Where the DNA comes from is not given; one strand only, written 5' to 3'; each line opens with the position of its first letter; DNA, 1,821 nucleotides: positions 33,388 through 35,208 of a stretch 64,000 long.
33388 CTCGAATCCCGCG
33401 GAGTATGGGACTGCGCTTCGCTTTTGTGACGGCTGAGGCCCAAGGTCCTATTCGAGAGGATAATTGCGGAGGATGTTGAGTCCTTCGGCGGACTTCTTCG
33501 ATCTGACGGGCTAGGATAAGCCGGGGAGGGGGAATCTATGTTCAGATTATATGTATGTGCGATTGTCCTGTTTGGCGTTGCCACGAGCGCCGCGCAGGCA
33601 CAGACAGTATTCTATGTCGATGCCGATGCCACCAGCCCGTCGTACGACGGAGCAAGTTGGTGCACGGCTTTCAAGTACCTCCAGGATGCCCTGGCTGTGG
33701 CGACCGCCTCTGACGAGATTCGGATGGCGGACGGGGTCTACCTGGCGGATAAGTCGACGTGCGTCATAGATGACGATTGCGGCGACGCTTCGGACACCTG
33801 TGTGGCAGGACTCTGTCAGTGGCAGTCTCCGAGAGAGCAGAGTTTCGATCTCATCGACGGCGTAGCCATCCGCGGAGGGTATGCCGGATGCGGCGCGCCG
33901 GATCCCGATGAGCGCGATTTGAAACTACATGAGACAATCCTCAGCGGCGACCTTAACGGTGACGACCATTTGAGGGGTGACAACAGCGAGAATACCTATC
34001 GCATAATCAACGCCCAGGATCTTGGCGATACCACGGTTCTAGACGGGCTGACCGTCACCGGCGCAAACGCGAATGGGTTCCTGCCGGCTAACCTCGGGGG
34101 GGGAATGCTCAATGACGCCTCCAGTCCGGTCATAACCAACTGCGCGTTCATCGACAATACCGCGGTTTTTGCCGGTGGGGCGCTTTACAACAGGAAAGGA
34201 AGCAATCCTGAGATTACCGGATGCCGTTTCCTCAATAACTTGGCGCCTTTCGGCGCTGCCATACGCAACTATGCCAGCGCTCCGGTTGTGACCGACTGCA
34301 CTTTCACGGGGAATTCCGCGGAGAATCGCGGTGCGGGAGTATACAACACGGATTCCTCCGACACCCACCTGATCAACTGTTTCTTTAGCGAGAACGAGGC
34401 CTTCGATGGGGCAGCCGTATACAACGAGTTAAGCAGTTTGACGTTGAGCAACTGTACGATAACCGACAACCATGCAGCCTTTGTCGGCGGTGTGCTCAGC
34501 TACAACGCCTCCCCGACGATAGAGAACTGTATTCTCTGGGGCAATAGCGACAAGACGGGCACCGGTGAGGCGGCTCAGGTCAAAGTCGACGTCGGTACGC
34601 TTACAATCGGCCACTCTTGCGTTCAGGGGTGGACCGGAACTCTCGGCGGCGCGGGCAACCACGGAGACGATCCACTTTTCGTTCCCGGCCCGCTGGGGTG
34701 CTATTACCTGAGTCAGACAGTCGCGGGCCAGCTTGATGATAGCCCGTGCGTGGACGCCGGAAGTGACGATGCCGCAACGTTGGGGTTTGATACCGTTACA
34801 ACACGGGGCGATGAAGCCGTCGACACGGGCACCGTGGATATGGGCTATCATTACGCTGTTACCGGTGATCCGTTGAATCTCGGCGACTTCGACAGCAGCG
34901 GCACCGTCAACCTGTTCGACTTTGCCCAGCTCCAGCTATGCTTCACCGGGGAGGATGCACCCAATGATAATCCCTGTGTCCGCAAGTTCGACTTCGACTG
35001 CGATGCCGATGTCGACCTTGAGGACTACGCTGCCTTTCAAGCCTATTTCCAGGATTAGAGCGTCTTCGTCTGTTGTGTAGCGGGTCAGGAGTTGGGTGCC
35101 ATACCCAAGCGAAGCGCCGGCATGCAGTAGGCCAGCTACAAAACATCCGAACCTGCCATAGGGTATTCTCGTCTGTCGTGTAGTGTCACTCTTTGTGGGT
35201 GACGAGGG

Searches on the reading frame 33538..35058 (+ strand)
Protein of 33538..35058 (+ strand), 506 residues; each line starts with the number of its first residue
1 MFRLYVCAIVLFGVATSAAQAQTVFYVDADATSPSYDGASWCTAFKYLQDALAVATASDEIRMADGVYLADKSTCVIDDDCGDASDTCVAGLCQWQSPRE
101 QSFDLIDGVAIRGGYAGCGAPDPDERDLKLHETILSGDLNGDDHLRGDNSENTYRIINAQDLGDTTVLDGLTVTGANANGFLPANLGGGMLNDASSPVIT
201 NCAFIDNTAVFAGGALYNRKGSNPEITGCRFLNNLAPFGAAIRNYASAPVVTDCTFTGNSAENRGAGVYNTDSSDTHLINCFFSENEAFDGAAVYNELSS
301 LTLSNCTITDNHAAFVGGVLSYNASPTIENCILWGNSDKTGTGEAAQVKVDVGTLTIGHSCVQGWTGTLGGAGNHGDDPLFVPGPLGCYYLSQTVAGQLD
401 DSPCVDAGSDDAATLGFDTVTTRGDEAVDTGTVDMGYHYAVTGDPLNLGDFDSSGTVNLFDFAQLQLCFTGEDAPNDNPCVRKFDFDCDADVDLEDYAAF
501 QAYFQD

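Call 53: search_protein_families(library=pfam, proteins=[window:33538-35058:+], max_evalue=0.001)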
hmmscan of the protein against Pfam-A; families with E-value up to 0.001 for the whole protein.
window:33538-35058:+ (506 aa): 3 families
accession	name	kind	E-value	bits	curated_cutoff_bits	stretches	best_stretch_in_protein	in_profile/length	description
PF13229.12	Beta_helix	-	3.9e-15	56.3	25.9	2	186-283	69-158/158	Right handed beta helix region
PF05048.19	NosD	-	1.6e-05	24.9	23.6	1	251-338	46-128/212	Periplasmic copper-binding protein (NosD)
PF02415.23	Chlam_PMP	-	3e-05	24.3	20.6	0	253-271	1-19/19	Chlamydia polymorphic membrane protein (Chlamydia_PMP) repeat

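Call 79: find_encoding_contigs(protein=window:33538-35058:+, flank=3000, max_places=6)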
Protein window:33538-35058:+ (506 aa): 1 contig read that carries it; 1 place shown.
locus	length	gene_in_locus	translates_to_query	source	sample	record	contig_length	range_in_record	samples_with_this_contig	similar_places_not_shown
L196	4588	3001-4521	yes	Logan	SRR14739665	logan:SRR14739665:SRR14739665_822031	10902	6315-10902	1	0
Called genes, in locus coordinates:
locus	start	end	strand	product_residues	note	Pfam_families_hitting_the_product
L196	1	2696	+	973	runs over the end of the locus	PF12704:MacB_PCD, PF02687:FtsX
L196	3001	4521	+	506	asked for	PF05048:NosD (faint), PF13229:Beta_helix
